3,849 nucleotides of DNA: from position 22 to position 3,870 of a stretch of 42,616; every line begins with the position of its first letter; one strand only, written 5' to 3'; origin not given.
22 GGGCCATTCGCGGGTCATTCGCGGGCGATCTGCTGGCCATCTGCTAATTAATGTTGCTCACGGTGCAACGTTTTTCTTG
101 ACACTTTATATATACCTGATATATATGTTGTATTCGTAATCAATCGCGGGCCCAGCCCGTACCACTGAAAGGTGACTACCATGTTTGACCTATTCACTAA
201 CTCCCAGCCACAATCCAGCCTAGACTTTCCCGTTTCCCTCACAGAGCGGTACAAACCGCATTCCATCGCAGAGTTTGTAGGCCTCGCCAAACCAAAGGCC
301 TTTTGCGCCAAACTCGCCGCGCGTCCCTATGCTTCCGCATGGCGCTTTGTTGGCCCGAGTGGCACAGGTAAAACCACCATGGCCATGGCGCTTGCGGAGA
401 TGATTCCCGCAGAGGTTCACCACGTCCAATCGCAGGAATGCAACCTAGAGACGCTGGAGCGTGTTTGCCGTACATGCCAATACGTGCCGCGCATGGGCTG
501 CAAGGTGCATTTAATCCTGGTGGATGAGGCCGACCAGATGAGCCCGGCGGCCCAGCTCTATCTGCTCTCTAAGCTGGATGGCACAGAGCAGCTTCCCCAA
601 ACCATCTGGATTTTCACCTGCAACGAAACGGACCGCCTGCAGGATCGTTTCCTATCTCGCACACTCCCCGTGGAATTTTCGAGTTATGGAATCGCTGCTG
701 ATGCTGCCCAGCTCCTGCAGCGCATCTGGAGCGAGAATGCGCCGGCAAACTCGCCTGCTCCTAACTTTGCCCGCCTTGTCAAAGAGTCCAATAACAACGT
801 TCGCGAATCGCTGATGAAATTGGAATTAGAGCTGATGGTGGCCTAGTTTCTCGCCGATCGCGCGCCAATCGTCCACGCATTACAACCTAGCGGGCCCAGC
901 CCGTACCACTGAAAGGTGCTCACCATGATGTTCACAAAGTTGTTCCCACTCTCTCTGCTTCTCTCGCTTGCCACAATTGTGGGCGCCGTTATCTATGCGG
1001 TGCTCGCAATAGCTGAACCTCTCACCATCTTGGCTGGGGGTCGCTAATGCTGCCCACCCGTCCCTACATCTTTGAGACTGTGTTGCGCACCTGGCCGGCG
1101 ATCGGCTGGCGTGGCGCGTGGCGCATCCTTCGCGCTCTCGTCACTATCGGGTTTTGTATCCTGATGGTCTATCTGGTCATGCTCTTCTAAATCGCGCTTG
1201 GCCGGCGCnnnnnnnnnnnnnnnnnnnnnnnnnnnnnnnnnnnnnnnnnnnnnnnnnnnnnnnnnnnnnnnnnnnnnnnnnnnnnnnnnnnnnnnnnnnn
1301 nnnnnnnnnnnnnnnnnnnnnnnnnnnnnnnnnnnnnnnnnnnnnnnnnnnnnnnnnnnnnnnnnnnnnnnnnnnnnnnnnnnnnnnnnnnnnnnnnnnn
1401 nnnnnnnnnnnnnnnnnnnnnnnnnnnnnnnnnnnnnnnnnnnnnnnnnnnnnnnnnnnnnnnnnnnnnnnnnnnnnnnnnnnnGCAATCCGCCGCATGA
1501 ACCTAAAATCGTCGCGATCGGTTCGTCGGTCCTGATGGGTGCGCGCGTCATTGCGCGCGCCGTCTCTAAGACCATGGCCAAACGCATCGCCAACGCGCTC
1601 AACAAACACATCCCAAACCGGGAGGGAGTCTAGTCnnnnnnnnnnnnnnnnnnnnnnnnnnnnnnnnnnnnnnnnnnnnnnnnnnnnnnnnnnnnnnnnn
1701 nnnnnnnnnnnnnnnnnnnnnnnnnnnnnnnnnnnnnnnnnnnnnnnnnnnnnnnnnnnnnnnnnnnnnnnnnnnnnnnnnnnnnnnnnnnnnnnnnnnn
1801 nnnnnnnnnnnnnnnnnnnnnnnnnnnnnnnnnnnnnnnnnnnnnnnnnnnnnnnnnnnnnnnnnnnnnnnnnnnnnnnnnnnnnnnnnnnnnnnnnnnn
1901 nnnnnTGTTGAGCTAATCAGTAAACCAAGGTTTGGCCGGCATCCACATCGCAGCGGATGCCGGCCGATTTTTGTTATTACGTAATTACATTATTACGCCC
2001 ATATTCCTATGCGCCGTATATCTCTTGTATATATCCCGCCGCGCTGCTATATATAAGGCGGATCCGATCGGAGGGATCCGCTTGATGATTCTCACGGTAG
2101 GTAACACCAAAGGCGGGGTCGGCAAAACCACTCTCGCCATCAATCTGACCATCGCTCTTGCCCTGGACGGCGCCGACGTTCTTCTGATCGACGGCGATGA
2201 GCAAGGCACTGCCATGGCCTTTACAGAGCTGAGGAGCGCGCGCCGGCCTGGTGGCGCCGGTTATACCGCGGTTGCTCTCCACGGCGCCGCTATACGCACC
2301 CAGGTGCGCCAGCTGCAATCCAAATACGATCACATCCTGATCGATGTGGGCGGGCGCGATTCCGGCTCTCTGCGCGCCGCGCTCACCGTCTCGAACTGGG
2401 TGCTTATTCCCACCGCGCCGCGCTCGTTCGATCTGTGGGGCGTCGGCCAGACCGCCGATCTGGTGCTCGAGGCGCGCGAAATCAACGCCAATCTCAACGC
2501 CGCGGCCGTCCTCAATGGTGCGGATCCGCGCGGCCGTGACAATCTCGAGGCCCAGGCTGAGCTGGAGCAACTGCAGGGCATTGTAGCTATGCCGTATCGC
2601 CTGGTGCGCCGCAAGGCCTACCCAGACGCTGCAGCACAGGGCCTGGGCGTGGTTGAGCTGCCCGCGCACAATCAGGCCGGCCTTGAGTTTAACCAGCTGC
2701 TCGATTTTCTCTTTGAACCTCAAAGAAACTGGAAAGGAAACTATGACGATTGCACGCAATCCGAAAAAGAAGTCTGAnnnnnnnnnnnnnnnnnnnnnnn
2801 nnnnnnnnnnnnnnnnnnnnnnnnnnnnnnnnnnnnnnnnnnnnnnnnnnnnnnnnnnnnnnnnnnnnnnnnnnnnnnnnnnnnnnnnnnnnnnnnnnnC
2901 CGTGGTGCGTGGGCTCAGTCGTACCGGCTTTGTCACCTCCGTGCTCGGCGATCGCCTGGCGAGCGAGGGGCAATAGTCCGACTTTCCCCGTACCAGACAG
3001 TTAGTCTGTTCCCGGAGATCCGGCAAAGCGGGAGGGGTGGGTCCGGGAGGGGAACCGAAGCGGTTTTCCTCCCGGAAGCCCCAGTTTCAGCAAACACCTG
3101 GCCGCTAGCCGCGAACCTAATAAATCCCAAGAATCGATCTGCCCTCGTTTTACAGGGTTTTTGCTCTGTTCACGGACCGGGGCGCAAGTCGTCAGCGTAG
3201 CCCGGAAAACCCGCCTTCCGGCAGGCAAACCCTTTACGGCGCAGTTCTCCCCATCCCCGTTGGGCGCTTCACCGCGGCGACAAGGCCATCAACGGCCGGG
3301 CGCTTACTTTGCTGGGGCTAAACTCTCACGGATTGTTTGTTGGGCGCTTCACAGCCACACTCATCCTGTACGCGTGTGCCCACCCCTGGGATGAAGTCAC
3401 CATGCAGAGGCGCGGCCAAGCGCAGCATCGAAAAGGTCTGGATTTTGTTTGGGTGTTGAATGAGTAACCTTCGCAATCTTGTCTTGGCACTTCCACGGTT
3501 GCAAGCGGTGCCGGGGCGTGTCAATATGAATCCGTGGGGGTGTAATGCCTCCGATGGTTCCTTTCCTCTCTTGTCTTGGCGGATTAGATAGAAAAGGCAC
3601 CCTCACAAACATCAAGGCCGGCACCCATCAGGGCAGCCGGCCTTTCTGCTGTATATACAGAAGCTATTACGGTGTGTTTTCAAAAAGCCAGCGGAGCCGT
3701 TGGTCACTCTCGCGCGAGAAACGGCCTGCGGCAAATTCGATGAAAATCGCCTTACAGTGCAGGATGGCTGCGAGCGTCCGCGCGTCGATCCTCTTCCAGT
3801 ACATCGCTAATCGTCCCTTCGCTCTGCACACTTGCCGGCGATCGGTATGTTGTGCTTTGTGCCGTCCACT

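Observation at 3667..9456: Separately insulated RHH-led 14-gene operon combining an SMC/Rad50-like ATPase, a J-protein, a wHTH protein and a DnaC-like loader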

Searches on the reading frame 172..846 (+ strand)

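Call 11: search_protein_families(library=phrogs, max_evalue=0.01, proteins=[window:172-846:+])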
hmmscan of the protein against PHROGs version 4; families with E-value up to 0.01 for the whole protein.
window:172-846:+ (224 aa): 9 families
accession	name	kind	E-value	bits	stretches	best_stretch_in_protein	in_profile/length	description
phrog_168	-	DNA, RNA and nucleotide metabolism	2.5e-21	77.7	1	23-217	11-207/314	clamp loader of DNA polymerase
phrog_5846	-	DNA, RNA and nucleotide metabolism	3.6e-19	70.3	1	22-218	5-200/380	clamp loader of DNA polymerase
phrog_11838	-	DNA, RNA and nucleotide metabolism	8.5e-09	36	1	22-193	6-180/420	clamp loader of DNA polymerase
phrog_7485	-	unknown function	5e-06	26.7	1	53-123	226-289/430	-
phrog_296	-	integration and excision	4.3e-05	23.4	1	59-125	323-402/626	DNA transposition protein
phrog_4871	-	other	0.0012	18.4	1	58-78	500-520/764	ATP-dependent protease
phrog_2107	-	other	0.0018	19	1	59-86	8-35/201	thymidylate kinase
phrog_3757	-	unknown function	0.0035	17.8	1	6-79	81-151/367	-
phrog_7998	-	unknown function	0.0088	16.2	0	60-78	46-64/339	-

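Call 46: search_protein_families(library=pfam, max_evalue=0.01, proteins=[window:172-846:+])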
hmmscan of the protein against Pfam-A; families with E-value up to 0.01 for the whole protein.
window:172-846:+ (224 aa): 7 families
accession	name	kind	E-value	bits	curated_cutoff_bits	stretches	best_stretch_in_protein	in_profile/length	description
PF00004.35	AAA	-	3.7e-13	50.5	21.2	1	59-163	3-122/131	ATPase family associated with various cellular activities (AAA)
PF13401.12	AAA_22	-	4.3e-06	27.5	27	0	60-87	11-41/130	AAA domain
PF13177.12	DNA_pol3_delta2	-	7.9e-06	26.4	27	0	87-171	78-159/161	DNA polymerase III, delta subunit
PF07728.20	AAA_5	-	3.6e-05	24.2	22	1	60-136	5-91/139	AAA domain (dynein-related subfamily)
PF00005.33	ABC_tran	-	0.0013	19.7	25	1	56-106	13-65/137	ABC transporter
PF13604.12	AAA_30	-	0.0018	18.5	27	0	59-85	23-49/191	AAA domain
PF13671.12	AAA_33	-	0.0054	17.5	27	1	59-82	4-27/143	AAA domain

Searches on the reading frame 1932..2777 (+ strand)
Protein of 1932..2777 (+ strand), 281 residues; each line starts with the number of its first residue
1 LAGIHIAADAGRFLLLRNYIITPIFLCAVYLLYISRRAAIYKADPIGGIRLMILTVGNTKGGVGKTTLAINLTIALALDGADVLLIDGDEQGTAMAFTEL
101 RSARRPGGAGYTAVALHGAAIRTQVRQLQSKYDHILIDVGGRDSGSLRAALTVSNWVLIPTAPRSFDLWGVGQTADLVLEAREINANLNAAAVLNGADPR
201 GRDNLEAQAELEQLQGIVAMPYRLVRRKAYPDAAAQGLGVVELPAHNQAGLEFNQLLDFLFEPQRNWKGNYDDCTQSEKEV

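Call 9: search_protein_families(library=pfam, max_evalue=0.1, proteins=[window:1932-2777:+])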
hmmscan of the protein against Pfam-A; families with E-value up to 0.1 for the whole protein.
window:1932-2777:+ (281 aa): 11 families
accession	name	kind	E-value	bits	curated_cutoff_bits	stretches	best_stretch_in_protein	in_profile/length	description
PF13614.12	AAA_31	-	5.8e-20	72.4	27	2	53-98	3-48/177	AAA domain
PF01656.29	CbiA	-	1e-14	55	25.4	1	55-238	2-123/125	CobQ/CobB/MinD/ParA nucleotide binding domain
PF09140.17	MipZ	-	7.4e-10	39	20.7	1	53-103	2-53/262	ATPase MipZ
PF07015.17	VirC1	-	5.7e-09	36.1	24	1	53-241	3-193/231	VirC1 protein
PF10609.15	ParA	-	3.6e-07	30.3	27.1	1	53-95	5-47/246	NUBPL iron-transfer P-loop NTPase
PF06564.18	CBP_BcsQ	-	2.9e-05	24.2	21.3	1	53-87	3-37/234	Cellulose biosynthesis protein BcsQ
PF02374.21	ArsA_ATPase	-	0.0024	17.6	24.3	1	59-89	8-38/305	Anion-transporting ATPase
PF00448.28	SRP54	-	0.012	15.8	22.7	1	53-143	4-95/196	SRP54-type protein, GTPase domain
PF00142.24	Fer4_NifH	-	0.014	15.3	25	1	60-90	8-38/271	4Fe-4S iron sulfur cluster binding proteins, NifH/frxC family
PF02606.20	LpxK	-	0.026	14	27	1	26-85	8-70/328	Tetraacyldisaccharide-1-P 4'-kinase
PF13481.12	AAA_25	-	0.069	13.2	27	0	57-85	38-65/195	AAA domain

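Call 11: search_protein_families(library=phrogs, max_evalue=0.01, proteins=[window:1932-2777:+])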
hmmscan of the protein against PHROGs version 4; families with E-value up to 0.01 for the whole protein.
window:1932-2777:+ (281 aa): 1 family
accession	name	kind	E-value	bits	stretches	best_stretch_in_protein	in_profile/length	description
phrog_164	-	DNA, RNA and nucleotide metabolism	5.4e-42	145.5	1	52-262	225-471/500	ParA-like partition protein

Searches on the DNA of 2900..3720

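Call 30: search_rna_families(source=window, start=2900, end=3720, threshold=evalue, max_evalue=10)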
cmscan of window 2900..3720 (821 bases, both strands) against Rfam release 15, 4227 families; matches with E-value up to 10: 7.
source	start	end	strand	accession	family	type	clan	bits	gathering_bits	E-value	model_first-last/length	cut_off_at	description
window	3039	3077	+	RF03620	mir-1233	Gene; miRNA;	-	19.9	87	1.2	1-82/82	no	mir-1233 microRNA precursor family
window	3547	3605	-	RF04341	Plastid-psbJ-5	Cis-reg;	CL00152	16.6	53.1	5.5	1-59/59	no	Plastid-psbJ-5 3UTR RNA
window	3607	3683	+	RF03061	uxuA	Gene; sRNA;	-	15.7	66.8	6.7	1-89/89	no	uxuA RNA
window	3543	3614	-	RF03452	mir-3121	Gene; miRNA;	-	15.5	108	4.3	1-77/77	no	mir-3121 microRNA precursor family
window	3487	3552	-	RF03143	S15-Halobacteria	Cis-reg; leader;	CL00121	14.3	49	7.3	1-66/66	no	S15-Halobacteria ribosomal protein leader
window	3503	3571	-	RF01128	sR43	Gene; snRNA; snoRNA; CD-box;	-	13.4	45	1.2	1-56/56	no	Small nucleolar RNA sR42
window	3560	3617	-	RF03012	Mu-gpT-DE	Gene; sRNA;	-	12.8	49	6.8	1-53/53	no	Mu-gpT-DE RNA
